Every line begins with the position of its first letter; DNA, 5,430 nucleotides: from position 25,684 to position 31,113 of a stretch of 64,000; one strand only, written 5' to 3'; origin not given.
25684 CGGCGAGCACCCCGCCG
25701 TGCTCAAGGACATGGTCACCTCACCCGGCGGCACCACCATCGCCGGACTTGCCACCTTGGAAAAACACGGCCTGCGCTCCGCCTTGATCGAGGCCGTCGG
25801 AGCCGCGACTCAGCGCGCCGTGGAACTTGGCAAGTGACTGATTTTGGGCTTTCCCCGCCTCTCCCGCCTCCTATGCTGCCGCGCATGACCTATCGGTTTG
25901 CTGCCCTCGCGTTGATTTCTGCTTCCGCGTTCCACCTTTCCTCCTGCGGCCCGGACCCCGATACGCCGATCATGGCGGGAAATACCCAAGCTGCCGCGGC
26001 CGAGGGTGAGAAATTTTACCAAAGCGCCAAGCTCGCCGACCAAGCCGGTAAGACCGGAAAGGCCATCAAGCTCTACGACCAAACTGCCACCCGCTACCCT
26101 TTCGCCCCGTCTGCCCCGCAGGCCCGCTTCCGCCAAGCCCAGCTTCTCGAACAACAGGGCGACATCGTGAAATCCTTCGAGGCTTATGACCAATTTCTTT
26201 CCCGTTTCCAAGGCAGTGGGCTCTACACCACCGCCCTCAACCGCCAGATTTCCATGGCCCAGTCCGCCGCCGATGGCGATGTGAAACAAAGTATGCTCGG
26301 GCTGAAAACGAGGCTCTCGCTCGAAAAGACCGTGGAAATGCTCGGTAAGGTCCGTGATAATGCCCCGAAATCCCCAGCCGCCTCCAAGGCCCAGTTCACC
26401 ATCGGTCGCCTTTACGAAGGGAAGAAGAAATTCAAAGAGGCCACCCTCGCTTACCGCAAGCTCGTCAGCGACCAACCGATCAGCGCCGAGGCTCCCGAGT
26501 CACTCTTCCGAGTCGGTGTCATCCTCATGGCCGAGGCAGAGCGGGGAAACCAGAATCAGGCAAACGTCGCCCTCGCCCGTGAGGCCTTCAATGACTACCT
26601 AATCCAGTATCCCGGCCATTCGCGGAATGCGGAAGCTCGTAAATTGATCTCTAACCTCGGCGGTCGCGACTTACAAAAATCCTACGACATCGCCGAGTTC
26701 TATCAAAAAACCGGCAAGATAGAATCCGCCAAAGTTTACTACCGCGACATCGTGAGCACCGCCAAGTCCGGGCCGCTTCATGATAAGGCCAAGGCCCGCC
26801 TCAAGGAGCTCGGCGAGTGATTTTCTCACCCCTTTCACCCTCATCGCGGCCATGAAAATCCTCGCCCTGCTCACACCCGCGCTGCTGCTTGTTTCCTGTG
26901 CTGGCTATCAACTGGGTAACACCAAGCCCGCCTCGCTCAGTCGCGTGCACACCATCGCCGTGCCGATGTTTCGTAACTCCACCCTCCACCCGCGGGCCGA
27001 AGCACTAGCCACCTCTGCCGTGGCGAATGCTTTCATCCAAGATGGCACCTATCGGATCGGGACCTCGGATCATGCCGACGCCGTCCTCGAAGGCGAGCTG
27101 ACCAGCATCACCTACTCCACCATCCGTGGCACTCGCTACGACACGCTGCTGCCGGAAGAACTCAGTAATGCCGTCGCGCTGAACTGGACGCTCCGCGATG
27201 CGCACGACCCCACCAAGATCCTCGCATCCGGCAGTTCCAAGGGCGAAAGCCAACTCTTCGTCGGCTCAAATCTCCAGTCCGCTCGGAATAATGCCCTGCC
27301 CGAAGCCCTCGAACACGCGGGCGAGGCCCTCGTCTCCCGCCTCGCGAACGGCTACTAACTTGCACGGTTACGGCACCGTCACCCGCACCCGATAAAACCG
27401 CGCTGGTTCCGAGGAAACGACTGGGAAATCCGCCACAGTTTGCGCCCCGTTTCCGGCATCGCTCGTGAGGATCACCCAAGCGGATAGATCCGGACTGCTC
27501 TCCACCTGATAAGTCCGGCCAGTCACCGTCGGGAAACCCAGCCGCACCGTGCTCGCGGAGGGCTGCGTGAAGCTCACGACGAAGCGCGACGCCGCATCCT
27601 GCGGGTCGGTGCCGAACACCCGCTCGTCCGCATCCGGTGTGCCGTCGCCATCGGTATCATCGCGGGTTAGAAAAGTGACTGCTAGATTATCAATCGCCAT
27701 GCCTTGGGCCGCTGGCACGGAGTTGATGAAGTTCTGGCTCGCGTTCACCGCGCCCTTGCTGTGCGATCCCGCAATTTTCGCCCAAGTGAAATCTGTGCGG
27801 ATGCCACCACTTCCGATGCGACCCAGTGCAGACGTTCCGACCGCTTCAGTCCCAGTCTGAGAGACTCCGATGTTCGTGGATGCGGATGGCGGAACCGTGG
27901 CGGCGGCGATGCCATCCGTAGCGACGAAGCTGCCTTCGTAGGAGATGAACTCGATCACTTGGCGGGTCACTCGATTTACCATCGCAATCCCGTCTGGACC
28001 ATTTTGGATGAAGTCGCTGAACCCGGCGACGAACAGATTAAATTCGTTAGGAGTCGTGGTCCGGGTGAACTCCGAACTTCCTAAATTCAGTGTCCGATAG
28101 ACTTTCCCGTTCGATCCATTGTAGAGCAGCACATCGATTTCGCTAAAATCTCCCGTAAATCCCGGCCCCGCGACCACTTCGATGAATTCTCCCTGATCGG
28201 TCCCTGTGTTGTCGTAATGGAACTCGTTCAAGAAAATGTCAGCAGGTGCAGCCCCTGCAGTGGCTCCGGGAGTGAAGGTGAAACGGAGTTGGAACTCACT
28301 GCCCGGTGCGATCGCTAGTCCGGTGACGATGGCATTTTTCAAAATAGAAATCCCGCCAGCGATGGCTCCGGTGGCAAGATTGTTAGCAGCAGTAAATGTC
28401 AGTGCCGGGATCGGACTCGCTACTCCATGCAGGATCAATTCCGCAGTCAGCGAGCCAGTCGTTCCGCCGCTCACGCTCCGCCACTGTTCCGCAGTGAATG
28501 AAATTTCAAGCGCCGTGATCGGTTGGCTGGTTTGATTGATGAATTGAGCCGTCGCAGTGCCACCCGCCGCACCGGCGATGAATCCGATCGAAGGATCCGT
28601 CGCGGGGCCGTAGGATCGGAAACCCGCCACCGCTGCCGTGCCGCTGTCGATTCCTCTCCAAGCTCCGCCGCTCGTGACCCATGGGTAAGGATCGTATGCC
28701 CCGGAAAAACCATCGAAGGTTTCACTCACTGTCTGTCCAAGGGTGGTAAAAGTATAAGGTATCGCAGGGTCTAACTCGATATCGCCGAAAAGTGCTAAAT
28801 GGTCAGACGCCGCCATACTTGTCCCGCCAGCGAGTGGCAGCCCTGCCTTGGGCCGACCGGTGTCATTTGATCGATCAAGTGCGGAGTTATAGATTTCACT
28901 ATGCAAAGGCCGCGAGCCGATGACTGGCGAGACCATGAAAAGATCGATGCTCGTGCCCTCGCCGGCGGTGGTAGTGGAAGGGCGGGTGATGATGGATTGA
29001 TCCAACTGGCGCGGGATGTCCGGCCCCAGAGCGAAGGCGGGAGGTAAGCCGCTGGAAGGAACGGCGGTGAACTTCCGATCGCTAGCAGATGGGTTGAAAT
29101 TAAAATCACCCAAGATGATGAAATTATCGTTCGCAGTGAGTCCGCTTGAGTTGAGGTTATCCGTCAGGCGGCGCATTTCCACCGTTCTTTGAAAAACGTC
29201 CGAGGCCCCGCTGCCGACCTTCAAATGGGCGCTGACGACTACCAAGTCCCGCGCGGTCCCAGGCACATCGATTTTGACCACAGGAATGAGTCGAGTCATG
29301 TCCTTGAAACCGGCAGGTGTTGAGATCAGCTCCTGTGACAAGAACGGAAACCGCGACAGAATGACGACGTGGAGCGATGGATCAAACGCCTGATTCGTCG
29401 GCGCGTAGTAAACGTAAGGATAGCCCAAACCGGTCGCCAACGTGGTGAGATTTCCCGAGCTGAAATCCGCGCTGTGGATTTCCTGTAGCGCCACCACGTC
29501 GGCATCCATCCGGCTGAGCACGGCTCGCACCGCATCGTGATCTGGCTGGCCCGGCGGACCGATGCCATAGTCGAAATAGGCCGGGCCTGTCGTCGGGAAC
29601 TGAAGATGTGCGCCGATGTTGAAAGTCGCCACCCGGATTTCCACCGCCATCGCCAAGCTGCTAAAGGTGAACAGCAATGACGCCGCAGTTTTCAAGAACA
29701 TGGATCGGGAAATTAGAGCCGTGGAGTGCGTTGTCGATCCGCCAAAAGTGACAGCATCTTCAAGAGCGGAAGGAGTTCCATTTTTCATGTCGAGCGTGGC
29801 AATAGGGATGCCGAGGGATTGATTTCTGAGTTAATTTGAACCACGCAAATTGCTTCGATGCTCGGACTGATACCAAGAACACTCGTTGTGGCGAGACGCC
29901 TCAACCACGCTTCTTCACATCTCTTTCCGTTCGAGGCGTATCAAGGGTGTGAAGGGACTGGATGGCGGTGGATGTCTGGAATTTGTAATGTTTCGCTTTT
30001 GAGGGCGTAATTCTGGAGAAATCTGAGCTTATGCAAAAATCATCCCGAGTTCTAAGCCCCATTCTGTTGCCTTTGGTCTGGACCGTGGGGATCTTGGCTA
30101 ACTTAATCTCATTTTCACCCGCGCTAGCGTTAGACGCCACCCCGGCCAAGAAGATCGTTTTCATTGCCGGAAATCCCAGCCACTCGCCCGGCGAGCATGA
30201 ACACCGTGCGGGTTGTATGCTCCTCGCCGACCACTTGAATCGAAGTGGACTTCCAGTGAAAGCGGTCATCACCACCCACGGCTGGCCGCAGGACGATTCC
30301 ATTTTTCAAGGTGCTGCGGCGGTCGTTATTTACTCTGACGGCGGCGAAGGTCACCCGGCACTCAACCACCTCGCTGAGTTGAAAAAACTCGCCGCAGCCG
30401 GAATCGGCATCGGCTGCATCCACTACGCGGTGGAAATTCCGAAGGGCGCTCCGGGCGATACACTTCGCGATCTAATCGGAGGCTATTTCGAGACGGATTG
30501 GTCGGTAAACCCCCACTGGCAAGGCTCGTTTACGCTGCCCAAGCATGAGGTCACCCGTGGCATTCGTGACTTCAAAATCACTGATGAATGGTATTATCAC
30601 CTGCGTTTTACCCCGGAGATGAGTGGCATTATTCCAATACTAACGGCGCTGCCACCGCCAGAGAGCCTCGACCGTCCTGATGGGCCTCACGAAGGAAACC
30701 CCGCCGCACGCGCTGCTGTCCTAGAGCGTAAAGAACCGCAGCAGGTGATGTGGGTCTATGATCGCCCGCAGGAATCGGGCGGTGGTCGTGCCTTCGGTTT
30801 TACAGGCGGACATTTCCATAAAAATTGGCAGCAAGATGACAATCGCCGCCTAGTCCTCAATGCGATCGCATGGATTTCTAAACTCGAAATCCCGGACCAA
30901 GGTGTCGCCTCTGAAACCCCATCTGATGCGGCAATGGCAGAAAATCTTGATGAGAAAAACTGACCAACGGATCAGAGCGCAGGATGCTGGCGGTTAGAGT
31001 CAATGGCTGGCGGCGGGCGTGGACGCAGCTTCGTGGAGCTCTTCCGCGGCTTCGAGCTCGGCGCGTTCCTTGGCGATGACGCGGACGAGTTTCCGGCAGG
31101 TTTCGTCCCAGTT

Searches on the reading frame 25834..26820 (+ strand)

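Call 66: search_protein_families(library=pfam, proteins=[window:25834-26820:+], max_evalue=0.0001)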
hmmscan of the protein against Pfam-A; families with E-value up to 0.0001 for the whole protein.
window:25834-26820:+ (328 aa): 8 families
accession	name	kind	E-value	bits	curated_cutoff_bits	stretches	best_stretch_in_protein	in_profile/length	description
PF13174.12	TPR_6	-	7.8e-13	48.6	26.3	0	96-128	1-33/33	Tetratricopeptide repeat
PF13428.12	TPR_14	-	5.7e-10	39.3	23.5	0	95-132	1-38/44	Tetratricopeptide repeat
PF07719.23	TPR_2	-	3e-09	36.7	27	0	185-212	2-29/34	Tetratricopeptide repeat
PF13432.12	TPR_16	-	5.4e-09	36.8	32.7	1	62-125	1-61/65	Tetratricopeptide repeat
PF13181.12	TPR_8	-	5.7e-09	35.9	25.7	0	284-308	5-29/34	Tetratricopeptide repeat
PF13525.12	YfiO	-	1.2e-08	35.5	25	0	58-126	5-73/203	Outer membrane lipoprotein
PF13424.12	TPR_12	-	3.5e-06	27.5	30.1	0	70-123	15-73/77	Tetratricopeptide repeat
PF00515.34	TPR_1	-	9e-05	22.6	27.8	0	185-209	2-26/34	Tetratricopeptide repeat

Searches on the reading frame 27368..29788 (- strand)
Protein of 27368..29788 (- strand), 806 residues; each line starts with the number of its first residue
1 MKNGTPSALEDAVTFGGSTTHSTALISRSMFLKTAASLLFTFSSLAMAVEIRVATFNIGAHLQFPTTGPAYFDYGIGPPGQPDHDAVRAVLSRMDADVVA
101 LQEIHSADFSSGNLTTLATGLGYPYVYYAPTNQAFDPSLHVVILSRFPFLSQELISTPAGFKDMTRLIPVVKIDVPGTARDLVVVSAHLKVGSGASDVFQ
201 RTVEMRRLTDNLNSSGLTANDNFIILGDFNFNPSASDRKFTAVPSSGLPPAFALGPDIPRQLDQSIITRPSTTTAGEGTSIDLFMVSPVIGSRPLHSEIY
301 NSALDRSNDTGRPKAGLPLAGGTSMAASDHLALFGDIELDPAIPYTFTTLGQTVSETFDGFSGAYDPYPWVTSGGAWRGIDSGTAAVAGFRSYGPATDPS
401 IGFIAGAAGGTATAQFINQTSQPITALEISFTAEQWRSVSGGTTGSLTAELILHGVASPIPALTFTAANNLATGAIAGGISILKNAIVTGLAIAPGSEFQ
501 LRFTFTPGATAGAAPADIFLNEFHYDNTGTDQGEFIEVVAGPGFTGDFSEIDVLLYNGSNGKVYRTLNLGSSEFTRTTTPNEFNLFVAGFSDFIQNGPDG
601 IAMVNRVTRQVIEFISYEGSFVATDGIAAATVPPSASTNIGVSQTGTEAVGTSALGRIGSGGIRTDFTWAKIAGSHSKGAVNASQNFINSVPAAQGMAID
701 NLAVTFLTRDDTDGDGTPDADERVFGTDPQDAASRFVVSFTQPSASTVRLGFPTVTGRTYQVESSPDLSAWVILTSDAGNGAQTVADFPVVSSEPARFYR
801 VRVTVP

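Call 66: search_protein_families(library=pfam, proteins=[window:27368-29788:-], max_evalue=0.0001)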
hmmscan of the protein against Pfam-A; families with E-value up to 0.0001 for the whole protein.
window:27368-29788:- (806 aa): 1 family
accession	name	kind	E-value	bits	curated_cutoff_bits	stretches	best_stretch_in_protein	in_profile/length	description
PF03372.29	Exo_endo_phos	-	3.3e-17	63.4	24.5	1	55-330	2-225/225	Endonuclease/Exonuclease/phosphatase family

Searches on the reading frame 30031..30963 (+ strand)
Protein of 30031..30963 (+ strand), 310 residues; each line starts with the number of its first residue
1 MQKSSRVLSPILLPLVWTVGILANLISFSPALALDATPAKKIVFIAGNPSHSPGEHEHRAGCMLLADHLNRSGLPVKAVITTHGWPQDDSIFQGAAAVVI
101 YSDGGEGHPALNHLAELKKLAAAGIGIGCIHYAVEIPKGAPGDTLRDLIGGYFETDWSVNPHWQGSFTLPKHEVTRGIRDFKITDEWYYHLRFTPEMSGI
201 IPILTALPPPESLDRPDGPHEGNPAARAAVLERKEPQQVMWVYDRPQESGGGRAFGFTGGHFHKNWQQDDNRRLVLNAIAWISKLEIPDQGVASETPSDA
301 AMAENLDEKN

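Call 66: search_protein_families(library=pfam, proteins=[window:30031-30963:+], max_evalue=0.0001)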
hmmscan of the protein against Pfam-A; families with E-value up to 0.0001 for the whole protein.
window:30031-30963:+ (310 aa): 1 family
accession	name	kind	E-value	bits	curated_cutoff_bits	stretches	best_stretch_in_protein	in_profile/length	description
PF06283.17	ThuA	-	2.8e-15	57.6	33.4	1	87-282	43-209/209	Trehalose utilisation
